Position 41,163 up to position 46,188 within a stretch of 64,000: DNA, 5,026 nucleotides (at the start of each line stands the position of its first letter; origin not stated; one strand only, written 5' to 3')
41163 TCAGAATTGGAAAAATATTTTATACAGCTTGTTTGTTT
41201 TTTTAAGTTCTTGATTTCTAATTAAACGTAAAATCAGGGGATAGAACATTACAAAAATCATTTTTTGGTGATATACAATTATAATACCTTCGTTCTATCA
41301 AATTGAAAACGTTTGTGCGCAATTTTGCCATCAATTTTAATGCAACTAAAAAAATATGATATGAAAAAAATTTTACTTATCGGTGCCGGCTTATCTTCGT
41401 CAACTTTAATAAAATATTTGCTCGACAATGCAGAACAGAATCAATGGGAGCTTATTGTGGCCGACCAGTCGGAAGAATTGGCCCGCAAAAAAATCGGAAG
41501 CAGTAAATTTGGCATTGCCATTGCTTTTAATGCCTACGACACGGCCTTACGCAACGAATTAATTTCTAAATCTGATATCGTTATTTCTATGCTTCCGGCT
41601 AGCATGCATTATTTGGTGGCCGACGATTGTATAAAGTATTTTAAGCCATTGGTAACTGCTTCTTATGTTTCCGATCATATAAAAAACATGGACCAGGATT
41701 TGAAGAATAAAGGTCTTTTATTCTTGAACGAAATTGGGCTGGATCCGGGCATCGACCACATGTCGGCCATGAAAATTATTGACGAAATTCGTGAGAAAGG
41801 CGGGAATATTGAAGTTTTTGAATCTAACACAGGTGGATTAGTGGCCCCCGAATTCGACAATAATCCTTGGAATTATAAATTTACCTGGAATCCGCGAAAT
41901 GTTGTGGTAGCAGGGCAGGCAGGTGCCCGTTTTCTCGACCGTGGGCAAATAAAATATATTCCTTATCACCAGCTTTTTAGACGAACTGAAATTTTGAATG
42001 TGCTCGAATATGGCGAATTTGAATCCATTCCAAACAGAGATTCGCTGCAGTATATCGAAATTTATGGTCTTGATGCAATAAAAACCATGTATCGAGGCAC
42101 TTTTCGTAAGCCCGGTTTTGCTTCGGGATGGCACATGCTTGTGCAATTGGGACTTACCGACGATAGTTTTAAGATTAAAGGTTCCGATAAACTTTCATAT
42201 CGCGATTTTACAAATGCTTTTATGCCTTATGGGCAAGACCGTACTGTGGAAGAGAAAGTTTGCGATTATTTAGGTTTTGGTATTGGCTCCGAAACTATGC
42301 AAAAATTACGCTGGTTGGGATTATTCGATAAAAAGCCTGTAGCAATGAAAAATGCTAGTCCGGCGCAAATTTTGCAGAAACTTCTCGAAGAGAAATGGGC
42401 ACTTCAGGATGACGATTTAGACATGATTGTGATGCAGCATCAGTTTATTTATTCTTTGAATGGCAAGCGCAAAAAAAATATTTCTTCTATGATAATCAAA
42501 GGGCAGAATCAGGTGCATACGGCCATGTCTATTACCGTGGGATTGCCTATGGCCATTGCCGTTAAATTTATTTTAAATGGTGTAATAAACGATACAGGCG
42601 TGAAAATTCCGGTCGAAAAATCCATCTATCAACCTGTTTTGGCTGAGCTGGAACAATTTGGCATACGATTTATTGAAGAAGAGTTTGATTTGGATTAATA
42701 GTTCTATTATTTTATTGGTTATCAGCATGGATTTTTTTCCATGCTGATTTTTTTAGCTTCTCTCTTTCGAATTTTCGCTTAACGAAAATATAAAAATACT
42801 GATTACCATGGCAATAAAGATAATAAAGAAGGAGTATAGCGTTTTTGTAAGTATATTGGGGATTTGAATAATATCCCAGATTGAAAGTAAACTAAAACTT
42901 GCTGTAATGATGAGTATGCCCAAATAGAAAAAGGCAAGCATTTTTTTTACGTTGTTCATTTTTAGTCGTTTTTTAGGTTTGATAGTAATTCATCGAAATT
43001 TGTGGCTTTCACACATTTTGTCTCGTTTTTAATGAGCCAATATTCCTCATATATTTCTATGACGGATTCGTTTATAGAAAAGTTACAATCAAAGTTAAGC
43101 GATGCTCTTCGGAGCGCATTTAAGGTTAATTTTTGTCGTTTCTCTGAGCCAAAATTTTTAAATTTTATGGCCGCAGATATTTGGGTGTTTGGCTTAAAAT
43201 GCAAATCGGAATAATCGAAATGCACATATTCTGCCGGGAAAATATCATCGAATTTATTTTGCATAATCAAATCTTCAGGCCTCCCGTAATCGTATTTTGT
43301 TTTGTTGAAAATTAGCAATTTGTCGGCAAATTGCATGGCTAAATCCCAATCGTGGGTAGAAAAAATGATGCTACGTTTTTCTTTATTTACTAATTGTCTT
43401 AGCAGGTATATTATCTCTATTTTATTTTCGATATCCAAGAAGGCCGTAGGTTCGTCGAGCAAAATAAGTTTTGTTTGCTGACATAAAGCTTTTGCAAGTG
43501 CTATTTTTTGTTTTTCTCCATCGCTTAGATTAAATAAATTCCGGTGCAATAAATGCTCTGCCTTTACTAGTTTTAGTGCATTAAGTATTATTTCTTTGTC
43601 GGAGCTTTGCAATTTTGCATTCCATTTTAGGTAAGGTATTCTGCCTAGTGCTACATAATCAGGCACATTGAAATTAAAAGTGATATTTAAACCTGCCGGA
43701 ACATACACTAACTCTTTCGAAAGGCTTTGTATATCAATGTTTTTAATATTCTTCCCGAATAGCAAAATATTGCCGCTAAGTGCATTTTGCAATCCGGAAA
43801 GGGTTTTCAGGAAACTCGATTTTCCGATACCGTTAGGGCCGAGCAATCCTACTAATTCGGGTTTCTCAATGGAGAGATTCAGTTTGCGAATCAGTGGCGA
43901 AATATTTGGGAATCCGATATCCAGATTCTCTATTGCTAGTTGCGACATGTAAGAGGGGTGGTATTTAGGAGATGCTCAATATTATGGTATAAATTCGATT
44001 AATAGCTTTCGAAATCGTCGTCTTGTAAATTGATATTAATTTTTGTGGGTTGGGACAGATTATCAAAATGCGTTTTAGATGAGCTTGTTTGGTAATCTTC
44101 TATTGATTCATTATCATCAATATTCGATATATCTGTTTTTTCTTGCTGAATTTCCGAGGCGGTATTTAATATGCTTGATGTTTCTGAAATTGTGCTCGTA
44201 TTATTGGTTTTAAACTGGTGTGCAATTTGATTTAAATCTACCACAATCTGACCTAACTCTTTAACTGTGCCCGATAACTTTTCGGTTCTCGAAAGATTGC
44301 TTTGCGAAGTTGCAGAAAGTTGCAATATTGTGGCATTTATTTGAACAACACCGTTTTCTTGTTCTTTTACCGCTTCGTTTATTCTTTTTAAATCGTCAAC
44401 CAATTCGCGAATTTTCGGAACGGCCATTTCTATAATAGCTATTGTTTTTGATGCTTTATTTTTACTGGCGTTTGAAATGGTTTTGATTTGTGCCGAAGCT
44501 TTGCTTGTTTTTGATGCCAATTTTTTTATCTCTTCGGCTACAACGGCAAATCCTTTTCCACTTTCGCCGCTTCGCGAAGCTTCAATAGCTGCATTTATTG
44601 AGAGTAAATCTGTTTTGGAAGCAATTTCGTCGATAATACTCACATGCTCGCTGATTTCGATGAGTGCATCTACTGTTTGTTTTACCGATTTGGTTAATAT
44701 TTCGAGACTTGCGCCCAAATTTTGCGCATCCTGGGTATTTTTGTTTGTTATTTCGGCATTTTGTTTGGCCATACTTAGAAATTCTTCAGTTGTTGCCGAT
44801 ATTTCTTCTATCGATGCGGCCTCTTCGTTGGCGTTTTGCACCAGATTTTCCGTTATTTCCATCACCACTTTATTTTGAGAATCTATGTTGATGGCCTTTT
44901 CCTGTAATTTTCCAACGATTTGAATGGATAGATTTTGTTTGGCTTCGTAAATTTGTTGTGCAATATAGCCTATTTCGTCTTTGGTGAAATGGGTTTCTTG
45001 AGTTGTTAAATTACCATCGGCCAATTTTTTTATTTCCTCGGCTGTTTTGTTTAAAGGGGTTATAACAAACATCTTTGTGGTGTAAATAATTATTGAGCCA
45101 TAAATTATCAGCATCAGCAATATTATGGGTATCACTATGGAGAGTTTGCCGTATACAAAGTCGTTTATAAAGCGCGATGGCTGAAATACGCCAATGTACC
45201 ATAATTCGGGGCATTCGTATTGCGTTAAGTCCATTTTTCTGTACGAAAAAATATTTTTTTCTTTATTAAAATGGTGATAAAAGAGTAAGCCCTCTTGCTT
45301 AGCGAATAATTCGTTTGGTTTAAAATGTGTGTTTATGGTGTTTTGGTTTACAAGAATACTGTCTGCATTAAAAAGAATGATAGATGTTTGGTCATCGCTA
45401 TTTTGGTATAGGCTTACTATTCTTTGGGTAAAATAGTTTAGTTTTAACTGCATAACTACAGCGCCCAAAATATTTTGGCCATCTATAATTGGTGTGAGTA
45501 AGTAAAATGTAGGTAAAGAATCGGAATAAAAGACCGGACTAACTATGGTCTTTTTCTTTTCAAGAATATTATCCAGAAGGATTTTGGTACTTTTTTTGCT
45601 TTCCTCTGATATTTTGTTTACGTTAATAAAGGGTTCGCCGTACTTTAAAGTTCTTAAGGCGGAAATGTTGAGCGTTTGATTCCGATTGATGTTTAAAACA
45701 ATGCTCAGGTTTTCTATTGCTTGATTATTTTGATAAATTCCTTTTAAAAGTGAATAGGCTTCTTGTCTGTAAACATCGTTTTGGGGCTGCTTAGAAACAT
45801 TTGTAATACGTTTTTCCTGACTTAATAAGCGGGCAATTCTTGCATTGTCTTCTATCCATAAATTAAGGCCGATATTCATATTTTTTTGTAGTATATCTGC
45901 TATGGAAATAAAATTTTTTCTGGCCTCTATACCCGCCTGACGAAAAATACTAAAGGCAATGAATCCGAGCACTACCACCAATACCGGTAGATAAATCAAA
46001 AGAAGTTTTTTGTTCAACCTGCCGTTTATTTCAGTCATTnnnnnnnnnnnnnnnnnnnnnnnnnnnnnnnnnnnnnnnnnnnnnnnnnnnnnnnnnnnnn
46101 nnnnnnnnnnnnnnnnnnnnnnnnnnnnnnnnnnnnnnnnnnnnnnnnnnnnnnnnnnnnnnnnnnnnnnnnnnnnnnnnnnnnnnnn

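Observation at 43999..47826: YfiB/YfiR-like periplasmic module wired to a chemoreceptor (MCP) instead of a diguanylate cyclase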

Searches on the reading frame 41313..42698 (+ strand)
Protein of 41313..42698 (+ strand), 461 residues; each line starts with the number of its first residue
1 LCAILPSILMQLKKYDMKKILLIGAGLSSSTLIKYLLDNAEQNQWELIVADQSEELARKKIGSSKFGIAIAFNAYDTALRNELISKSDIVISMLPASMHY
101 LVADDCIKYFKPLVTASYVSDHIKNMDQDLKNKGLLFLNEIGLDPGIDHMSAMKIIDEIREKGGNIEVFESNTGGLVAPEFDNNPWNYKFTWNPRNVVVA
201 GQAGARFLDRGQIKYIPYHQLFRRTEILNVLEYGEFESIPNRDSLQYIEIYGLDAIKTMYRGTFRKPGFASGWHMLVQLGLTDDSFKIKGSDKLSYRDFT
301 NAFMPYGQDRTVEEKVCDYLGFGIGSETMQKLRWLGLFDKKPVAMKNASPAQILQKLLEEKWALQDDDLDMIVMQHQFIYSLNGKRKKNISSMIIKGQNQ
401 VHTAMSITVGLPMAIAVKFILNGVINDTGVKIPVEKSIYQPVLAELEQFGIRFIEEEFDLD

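Call 92: search_protein_families(library=pfam, proteins=[window:41313-42698:+], max_evalue=0.00001)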
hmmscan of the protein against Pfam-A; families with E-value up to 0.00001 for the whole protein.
window:41313-42698:+ (461 aa): 2 families
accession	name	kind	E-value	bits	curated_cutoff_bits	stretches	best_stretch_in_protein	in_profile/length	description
PF16653.10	Sacchrp_dh_C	-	1.4e-79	268.4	31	2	142-304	1-170/265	Saccharopine dehydrogenase C-terminal domain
PF03435.24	Sacchrp_dh_NADP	-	7.7e-10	39.6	25.1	1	20-136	1-127/129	Saccharopine dehydrogenase NADP binding domain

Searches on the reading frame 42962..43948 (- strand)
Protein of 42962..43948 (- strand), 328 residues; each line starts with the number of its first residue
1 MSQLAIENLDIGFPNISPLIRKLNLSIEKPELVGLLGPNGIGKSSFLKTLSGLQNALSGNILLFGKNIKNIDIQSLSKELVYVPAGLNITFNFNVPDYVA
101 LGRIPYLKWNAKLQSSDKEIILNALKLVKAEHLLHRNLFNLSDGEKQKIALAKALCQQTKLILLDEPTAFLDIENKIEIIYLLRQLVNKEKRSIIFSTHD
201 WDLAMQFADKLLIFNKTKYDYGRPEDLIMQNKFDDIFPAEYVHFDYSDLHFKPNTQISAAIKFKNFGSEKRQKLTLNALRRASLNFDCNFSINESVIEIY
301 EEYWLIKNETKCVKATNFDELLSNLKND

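Call 3: search_protein_families(library=pfam, proteins=[window:42962-43948:-], max_evalue=0.1)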
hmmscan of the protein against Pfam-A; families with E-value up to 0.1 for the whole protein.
window:42962-43948:- (328 aa): 5 families
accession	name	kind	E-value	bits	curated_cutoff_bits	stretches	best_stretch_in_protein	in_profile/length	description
PF00005.33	ABC_tran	-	2.3e-28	99.9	25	1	21-169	2-137/137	ABC transporter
PF13304.12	AAA_21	-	9.7e-14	52.6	27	2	124-200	221-299/304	AAA domain, putative AbiEii toxin, Type IV TA system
PF02463.25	SMC_N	-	4e-05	23.6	40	1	30-203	24-201/220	RecF/RecN/SMC N terminal domain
PF13175.12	AAA_15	-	0.0013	18.9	32.1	1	30-121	23-102/374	AAA ATPase domain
PF03193.22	RsgA_GTPase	-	0.0086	16.3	30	0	21-55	98-131/174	RsgA GTPase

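Call 69: search_protein_families(library=ncbifam, proteins=[window:42962-43948:-], max_evalue=0.00001)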
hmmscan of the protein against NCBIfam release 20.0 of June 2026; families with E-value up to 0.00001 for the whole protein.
window:42962-43948:- (328 aa): 181 families (the best 25 are shown)
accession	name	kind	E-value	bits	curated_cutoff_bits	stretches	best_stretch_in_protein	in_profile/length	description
NF007082.0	PRK09536.1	equivalog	3e-50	171.5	537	1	3-241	3-240/402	corrinoid ABC transporter ATPase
NF010068.0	PRK13548.1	equivalog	1.3e-47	162.1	261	1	17-240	18-243/261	heme ABC transporter ATP-binding protein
NF008409.0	PRK11231.1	equivalog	3e-46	157.8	375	1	3-238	2-236/255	Fe(3+) dicitrate ABC transporter ATP-binding protein FecE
TIGR03873.1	F420-0_ABC_ATP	hypoth_equivalog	3e-41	141.4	372.4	1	22-236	19-233/256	putative F420-0 ABC transporter ATP-binding protein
TIGR02315.1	ABC_phnC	equivalog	1.2e-37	129.7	266.1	1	4-237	2-242/243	phosphonate ABC transporter ATP-binding protein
NF052485.1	sider_ATP_EitC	equivalog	2.1e-37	128.9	485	1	20-240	18-235/251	siderophore ABC transporter ATP-binding protein EitC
NF007863.0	PRK10575.1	equivalog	2.3e-33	115.6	433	1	18-237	25-245/265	Fe3+-hydroxamate ABC transporter ATP-binding protein FhuC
NF053840.1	MnTportMntADein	equivalog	7.7e-33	114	400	1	20-236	17-228/240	manganese ABC transporter ATP-binding protein MntA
TIGR00968.1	3a0106s01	subfamily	3.7e-32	111.7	342.75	1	19-220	15-210/237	sulfate ABC transporter ATP-binding protein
NF043075.1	MMSYN1_0197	equivalog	3.3e-31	108.5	550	1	19-241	17-232/341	spermidine/putrescine ABC transporter ATP-binding protein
TIGR04520.1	ECF_ATPase_1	equivalog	5.8e-31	107.9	315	1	6-231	3-227/269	energy-coupling factor transporter ATPase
TIGR03608.1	L_ocin_972_ABC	subfamily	6.4e-31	107.4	254.85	1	19-207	13-200/206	putative bacteriocin export ABC transporter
NF040873.1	AztA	equivalog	1.6e-30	106.1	220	1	18-209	6-187/191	zinc ABC transporter ATP-binding protein AztA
TIGR03771.1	anch_rpt_ABC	equivalog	1.7e-30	106.4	268.8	1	25-237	1-209/223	anchored repeat-type ABC transporter ATP-binding subunit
TIGR02211.1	LolD_lipo_ex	equivalog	2.9e-30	105.4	307.75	1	20-213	21-214/221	lipoprotein-releasing ABC transporter ATP-binding protein LolD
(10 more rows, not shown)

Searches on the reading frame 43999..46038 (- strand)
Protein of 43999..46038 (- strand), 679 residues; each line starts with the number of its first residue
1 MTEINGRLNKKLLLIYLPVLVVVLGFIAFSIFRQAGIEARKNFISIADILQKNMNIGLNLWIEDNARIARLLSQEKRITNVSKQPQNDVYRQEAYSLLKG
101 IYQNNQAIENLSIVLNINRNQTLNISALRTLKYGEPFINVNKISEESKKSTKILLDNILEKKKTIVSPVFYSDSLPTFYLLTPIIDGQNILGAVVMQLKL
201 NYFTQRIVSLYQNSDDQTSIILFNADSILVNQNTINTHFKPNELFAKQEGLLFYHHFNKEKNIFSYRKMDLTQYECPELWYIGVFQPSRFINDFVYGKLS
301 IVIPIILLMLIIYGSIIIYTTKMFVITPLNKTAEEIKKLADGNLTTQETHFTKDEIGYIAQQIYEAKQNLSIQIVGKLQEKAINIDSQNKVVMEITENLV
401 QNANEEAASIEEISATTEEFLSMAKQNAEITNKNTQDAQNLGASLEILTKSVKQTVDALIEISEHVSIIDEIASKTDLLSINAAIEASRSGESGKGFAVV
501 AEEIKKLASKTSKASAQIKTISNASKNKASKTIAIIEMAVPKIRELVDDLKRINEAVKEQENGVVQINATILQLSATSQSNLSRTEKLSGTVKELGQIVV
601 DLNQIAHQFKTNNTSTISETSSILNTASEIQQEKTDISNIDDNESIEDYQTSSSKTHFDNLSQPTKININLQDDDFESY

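Call 3: search_protein_families(library=pfam, proteins=[window:43999-46038:-], max_evalue=0.1)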
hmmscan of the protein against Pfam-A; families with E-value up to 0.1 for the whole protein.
window:43999-46038:- (679 aa): 3 families
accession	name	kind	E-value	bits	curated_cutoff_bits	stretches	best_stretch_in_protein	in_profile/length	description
PF00015.26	MCPsignal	-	8.4e-24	84.8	34.6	1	430-594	3-167/172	Methyl-accepting chemotaxis protein (MCP) signalling domain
PF00672.30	HAMP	-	4.5e-05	24.1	25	1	325-361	6-42/53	HAMP domain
PF17650.6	RACo_linker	-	0.086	13.1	26.2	0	536-573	17-52/86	RACo linker region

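Call 4: search_protein_families(library=ncbifam, proteins=[window:43999-46038:-], max_evalue=0.1)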
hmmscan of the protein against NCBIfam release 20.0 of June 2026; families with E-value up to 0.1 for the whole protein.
window:43999-46038:- (679 aa): 8 families
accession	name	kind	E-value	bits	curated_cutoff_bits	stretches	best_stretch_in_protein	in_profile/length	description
NF011622.0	PRK15048.1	equivalog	3.2e-33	115.7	900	1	295-644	188-548/553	methyl-accepting chemotaxis protein II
NF047851.1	MCPCitTducer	equivalog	1.1e-32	113.8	900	1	299-636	191-540/553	methyl-accepting chemotaxis citrate transducer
NF011615.0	PRK15041.1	equivalog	1.6e-32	113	947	1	301-643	195-550/554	methyl-accepting chemotaxis protein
NF041847.1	transduc_aer2_vibrio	equivalog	4.2e-32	111.3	1200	1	325-650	455-791/804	aerotaxis transducer Aer2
NF007309.0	PRK09793.1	equivalog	1.2e-28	100.4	903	1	301-611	191-513/533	methyl-accepting chemotaxis protein IV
NF058645.1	MCPCtpMPsAe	equivalog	4.5e-20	71.9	900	1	297-609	202-535/558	methyl-accepting chemotaxis protein CtpM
NF050802.1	AspChtxCcaA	equivalog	2.6e-13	49.2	1300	1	402-591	512-680/700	aspartate chemotaxis receptor CcaA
NF040691.1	MtrAB_MtrB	equivalog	0.0025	16.9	450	1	277-375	168-262/507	MtrAB system histidine kinase MtrB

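Call 14: find_homologous_proteins(query=window:43999-46038:-)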
Query window:43999-46038:- (679 aa): 2963 proteins with E <= 0.001 among 8000 candidates; the best 120 are listed.
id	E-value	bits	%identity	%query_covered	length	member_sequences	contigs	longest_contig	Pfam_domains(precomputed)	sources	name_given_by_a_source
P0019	0.0e+0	1417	100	100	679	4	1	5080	PF00015.27,PF00672.31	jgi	jgi:methyl-accepting chemotaxis protein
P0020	4.9e-60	222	29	82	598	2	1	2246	PF00015.27,PF00672.31,PF02743.25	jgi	-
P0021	1.4e-41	161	26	66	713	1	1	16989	PF00015.27,PF00672.31,PF22673.3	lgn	-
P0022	1.1e-40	158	33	49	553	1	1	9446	PF00015.27,PF00672.31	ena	-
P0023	1.6e-39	154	32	54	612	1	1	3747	PF00015.27,PF00672.31,PF02743.25,PF22673.3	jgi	-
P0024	8.9e-39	152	28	67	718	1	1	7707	PF00015.27,PF00672.31,PF22673.3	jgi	-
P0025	1.4e-38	151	36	44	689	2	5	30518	PF00015.27,PF00672.31,PF12729.14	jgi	jgi:methyl-accepting chemotaxis protein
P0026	1.5e-37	148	33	46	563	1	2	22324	PF00015.27,PF00672.31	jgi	jgi:methyl-accepting chemotaxis protein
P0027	2.5e-37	147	29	64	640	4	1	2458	PF00015.27,PF00672.31,PF17201.11,PF02743.25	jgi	jgi:methyl-accepting chemotaxis protein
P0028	2.7e-37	147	36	43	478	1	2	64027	PF00015.27,PF00672.31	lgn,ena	-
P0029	4.3e-37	146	34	39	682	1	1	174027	PF00015.27,PF00672.31,PF13682.12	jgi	jgi:methyl-accepting chemotaxis protein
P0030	5.7e-37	146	30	56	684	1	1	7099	PF00015.27,PF00672.31,PF17201.11,PF02743.25,PF08269.18,PF17202.11,PF17200.11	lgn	-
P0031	1.7e-36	144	35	52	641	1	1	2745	PF00015.27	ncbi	-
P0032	1.7e-36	144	35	42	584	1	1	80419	PF00015.27,PF00672.31,PF12729.14,PF02203.22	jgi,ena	-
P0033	1.8e-36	144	35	52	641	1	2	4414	PF00015.27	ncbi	-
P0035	2.8e-36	144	28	64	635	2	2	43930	PF00015.27,PF00672.31,PF02743.25,PF22673.3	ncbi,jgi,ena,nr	ncbi:MAG TPA: methyl-accepting chemotaxis protein [Prolixibacteraceae bacterium]|nr:methyl-accepting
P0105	2.0e-31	128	32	40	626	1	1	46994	PF00015.27,PF00672.31,PF22673.3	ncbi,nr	ncbi:MAG: HAMP domain-containing protein [Bacteroidales bacterium]|nr:HAMP domain-containing protein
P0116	5.2e-31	126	32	44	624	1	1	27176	PF00015.27,PF00672.31,PF22673.3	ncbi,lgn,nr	ncbi:MAG: methyl-accepting chemotaxis protein [Bacteroidales bacterium]|nr:methyl-accepting chemotax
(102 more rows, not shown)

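Call 35: find_encoding_contigs(protein=P0116, flank=10000, max_places=1)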
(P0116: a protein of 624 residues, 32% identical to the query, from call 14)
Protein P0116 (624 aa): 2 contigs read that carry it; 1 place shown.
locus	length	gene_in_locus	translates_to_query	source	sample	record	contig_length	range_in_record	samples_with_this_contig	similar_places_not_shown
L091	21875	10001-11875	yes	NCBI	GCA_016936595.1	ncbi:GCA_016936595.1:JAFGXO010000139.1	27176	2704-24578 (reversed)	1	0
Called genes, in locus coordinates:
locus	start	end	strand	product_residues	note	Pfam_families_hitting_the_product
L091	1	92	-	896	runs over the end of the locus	PF00515:TPR_1 (faint), PF07719:TPR_2 (faint), PF13176:TPR_7 (faint), PF13374:TPR_10 (faint), PF13424:TPR_12 (weak), PF07228:SpoIIE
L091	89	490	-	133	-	PF01814:Hemerythrin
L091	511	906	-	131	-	PF01814:Hemerythrin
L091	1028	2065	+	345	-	PF02618:YceG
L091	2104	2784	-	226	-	PF00027:cNMP_binding, PF13545:HTH_Crp_2, PF00325:Crp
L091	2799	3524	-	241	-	PF00005:ABC_tran, PF13304:AAA_21 (faint)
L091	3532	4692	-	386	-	PF01553:Acyltransferase (weak)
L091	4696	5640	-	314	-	PF14257:DUF4349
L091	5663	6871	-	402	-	PF00079:Serpin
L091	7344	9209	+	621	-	PF14827:dCache_3, PF00672:HAMP (faint), PF00015:MCPsignal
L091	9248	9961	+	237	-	-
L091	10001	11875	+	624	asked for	PF22673:MCP-like_PDC_1, PF00672:HAMP, PF00015:MCPsignal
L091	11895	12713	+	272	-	PF03705:CheR_N, PF01739:CheR, PF08241:Methyltransf_11 (faint), PF08242:Methyltransf_12 (faint), PF13649:Methyltransf_25 (faint), PF13847:Methyltransf_31 (faint)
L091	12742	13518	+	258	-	PF00072:Response_reg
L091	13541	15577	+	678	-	PF01627:Hpt, PF02895:H-kinase_dim, PF02518:HATPase_c, PF01584:CheW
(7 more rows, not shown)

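Call 36: find_encoding_contigs(protein=P0105, flank=10000, max_places=1)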
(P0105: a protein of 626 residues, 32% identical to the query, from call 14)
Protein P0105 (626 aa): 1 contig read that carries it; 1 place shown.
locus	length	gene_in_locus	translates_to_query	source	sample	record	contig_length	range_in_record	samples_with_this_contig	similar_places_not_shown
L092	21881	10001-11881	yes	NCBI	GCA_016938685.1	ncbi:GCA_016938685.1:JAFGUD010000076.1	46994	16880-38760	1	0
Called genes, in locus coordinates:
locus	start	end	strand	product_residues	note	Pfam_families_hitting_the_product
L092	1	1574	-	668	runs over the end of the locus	PF00515:TPR_1 (faint), PF07719:TPR_2 (faint), PF13374:TPR_10 (faint), PF13176:TPR_7 (faint), PF13424:TPR_12, PF00512:HisKA, PF02518:HATPase_c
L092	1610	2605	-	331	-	-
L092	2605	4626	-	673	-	PF24681:Kelch_KLHDC2_KLHL20_DRC7 (faint), PF07676:PD40 (weak), PF00691:OmpA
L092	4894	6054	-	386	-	-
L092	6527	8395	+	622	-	PF14827:dCache_3, PF00672:HAMP (weak), PF00015:MCPsignal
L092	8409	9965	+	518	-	PF08269:dCache_2, PF17200:sCache_2, PF00672:HAMP (weak), PF00015:MCPsignal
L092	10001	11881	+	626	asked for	PF22673:MCP-like_PDC_1, PF00672:HAMP, PF00015:MCPsignal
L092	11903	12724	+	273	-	PF03705:CheR_N, PF01739:CheR, PF08242:Methyltransf_12 (faint)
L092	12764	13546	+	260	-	PF00072:Response_reg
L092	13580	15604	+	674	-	PF01627:Hpt, PF02895:H-kinase_dim, PF02518:HATPase_c, PF01584:CheW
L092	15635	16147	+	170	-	PF01584:CheW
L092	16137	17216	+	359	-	PF00072:Response_reg, PF01339:CheB_methylest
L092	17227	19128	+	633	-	PF00672:HAMP, PF00015:MCPsignal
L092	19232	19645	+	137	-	-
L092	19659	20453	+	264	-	-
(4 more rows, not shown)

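Call 37: find_encoding_contigs(protein=P0035, flank=10000, max_places=1)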
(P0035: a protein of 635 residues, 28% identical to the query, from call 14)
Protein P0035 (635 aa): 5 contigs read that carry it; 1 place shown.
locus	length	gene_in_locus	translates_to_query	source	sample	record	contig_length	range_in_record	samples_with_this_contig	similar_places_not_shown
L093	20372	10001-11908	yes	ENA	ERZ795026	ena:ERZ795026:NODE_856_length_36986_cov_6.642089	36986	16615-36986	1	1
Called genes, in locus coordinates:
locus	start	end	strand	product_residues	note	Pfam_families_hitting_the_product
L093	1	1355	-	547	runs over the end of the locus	PF00331:Glyco_hydro_10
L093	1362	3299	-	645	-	PF03629:SASA, PF02837:Glyco_hydro_2_N (weak), PF03629:SASA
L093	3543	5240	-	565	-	PF07980:SusD_RagB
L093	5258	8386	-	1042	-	PF13620:CarboxypepD_reg, PF13715:CarbopepD_reg_2, PF07715:Plug, PF00593:TonB_dep_Rec_b-barrel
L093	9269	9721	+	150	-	PF09719:C_GCAxxG_C_C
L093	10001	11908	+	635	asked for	PF02743:dCache_1, PF22673:MCP-like_PDC_1 (weak), PF00672:HAMP (faint), PF00015:MCPsignal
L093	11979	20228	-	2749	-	PF05345:He_PIG (faint), PF18962:Por_Secre_tail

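Call 84: find_encoding_contigs(protein=P0020, flank=3000, max_places=2)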
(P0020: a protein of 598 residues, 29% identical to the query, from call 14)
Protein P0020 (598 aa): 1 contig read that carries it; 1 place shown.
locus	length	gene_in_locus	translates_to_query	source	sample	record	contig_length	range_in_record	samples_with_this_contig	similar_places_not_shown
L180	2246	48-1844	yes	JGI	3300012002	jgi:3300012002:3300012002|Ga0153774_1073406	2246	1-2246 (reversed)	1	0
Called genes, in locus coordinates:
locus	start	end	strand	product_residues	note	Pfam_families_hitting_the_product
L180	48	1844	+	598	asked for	PF02743:dCache_1, PF00672:HAMP (faint), PF00015:MCPsignal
